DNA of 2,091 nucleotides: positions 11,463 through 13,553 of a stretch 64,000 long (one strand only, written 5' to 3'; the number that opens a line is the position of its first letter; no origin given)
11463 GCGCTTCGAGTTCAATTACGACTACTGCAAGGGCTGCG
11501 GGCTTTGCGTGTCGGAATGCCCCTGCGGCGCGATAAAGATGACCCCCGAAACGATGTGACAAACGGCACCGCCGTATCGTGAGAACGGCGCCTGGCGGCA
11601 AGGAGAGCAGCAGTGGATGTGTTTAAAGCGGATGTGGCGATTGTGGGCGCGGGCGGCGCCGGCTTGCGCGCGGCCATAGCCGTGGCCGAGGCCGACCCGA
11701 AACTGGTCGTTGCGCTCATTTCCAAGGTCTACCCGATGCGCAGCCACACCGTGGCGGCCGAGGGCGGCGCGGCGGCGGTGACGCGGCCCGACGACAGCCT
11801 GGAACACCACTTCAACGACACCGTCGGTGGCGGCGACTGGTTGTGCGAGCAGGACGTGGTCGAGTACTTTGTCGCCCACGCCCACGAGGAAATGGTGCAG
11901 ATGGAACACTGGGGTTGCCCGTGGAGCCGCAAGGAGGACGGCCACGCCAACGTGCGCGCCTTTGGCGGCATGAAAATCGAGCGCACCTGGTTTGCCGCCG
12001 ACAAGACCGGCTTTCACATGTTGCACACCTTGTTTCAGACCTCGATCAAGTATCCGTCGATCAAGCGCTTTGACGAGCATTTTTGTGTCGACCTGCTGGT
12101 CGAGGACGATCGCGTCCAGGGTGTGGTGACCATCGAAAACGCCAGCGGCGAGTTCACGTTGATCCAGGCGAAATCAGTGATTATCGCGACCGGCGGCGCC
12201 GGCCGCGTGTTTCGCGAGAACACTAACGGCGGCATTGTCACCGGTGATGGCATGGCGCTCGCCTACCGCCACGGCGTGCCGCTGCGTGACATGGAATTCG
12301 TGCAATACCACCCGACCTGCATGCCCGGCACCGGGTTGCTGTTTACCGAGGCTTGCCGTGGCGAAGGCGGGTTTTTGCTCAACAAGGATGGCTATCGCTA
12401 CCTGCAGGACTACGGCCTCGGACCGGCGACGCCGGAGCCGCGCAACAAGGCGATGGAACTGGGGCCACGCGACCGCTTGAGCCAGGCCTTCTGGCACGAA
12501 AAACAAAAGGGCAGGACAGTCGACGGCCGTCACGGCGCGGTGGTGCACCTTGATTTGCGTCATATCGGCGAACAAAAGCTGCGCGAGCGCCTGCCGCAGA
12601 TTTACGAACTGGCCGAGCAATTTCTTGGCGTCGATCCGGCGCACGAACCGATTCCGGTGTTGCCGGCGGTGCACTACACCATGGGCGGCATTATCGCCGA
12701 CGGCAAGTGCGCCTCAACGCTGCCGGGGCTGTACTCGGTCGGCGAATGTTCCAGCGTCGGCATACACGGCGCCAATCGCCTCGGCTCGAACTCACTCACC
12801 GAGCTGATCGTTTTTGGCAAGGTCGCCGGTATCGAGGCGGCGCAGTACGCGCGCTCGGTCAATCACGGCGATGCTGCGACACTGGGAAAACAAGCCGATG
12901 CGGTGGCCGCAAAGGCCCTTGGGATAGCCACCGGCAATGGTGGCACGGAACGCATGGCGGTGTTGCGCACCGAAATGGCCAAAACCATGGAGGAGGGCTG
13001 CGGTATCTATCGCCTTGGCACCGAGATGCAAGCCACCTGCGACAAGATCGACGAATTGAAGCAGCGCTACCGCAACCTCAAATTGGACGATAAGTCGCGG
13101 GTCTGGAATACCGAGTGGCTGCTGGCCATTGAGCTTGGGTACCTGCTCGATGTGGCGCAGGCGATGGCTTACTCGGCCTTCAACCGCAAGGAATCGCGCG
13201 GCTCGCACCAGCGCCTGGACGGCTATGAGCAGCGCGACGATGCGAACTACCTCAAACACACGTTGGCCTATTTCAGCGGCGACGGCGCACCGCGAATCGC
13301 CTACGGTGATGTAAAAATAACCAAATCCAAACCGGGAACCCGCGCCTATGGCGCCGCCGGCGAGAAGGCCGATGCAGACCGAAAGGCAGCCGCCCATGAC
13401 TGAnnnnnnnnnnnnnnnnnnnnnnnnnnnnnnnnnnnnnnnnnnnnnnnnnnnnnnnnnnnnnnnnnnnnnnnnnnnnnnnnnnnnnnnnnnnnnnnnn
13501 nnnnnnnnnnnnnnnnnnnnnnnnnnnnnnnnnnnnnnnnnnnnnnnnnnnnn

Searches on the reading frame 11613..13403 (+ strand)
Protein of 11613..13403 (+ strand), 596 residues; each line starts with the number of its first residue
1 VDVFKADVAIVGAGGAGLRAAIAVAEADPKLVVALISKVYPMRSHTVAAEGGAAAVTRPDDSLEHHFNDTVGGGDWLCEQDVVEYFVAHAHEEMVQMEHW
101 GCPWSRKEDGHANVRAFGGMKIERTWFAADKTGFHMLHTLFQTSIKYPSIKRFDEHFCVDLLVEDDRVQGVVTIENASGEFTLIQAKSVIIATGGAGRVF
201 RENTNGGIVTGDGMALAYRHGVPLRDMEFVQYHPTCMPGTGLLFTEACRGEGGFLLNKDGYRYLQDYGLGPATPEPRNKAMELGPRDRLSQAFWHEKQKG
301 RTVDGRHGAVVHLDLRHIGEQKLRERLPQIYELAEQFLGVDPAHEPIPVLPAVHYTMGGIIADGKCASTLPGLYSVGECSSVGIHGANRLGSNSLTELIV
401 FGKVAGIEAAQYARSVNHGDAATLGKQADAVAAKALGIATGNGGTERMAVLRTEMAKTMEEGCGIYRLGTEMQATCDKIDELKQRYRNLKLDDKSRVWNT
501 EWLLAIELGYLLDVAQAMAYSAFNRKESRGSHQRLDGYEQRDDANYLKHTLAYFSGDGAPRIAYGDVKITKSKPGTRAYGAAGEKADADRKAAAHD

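Call 6: search_protein_families(library=pfam, proteins=[window:11613-13403:+], max_evalue=0.001)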
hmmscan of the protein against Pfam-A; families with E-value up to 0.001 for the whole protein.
window:11613-13403:+ (596 aa): 7 families
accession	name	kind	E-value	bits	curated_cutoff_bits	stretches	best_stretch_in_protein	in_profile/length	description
PF00890.30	FAD_binding_2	-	8.9e-110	368.1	20.4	1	7-395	1-414/414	FAD binding domain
PF02910.25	Succ_DH_flav_C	-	3.2e-41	140.7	20.8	1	452-579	1-130/130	Fumarate reductase flavoprotein C-term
PF07992.20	Pyr_redox_2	-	9.8e-07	28.9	26.1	1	7-200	2-114/291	Pyridine nucleotide-disulphide oxidoreductase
PF01946.23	Thi4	-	1.1e-06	28.5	26.2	1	3-38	15-49/235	Thi4 family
PF03486.20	HI0933_like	-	1.2e-06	28.6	50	1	7-380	2-220/244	HI0933-like protein Rossmann domain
PF01134.28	GIDA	-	5.4e-05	22.9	22.1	1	7-198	1-155/391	Glucose inhibited division protein A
PF01266.30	DAO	-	0.00028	21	27.9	0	7-101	1-79/353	FAD dependent oxidoreductase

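Call 77: search_protein_families(library=ncbifam, proteins=[window:11613-13403:+], max_evalue=1e-10)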
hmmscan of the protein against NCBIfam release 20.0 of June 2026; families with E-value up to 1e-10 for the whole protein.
window:11613-13403:+ (596 aa): 27 families (the best 25 are shown)
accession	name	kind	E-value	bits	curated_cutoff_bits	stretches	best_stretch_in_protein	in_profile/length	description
NF006686.0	PRK09231.1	equivalog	0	1046.3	854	1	1-594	1-596/598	fumarate reductase (quinol) flavoprotein subunit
TIGR01176.1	fum_red_Fp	equivalog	9.7e-289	958.9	932.7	1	4-580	2-580/580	fumarate reductase (quinol) flavoprotein subunit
TIGR01812.1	sdhA_frdA_Gneg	subfamily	2.9e-220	732.6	567.3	1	7-579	1-568/568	succinate dehydrogenase or fumarate reductase, flavoprotein subunit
NF004724.0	PRK06069.1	subfamily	5.3e-199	662.2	826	1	1-579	1-577/577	succinate dehydrogenase/fumarate reductase flavoprotein subunit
TIGR01816.1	sdhA_forward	equivalog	4.4e-170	566.7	727.35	1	6-570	3-570/584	succinate dehydrogenase flavoprotein subunit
NF004613.0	PRK05945.1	equivalog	2.1e-161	538.4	824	1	5-579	3-575/575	succinate dehydrogenase/fumarate reductase flavoprotein subunit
NF042982.1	MFR_Fp_SdhA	equivalog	3.6e-141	471.6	1100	1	6-572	48-606/612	8-methylmenaquinol:fumarate reductase flavoprotein subunit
NF005037.0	PRK06452.1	equivalog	1.2e-140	469.8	862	1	1-579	1-566/566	succinate dehydrogenase flavoprotein subunit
NF006383.0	PRK08626.1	equivalog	2.3e-129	432.6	663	2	108-590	132-608/657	fumarate reductase flavoprotein subunit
NF004900.0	PRK06263.1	equivalog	5.6e-126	421.3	718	1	2-550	4-532/546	fumarate reductase (CoM/CoB) subunit TfrA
NF005866.0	PRK07803.1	equivalog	9.5e-119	397.3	819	1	5-551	8-580/631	fumarate reductase/succinate dehydrogenase flavoprotein subunit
NF006392.0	PRK08641.1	equivalog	2.4e-113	379.7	855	1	6-587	4-587/593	succinate dehydrogenase flavoprotein subunit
TIGR00551.1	nadB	equivalog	3.5e-112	375.6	452.75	1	5-536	2-487/489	L-aspartate oxidase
NF005636.0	PRK07395.1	subfamily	8e-108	361.1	723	1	5-551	12-546/560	L-aspartate oxidase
NF005867.0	PRK07804.1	equivalog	6.6e-98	328.3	639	1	5-556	18-533/548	L-aspartate oxidase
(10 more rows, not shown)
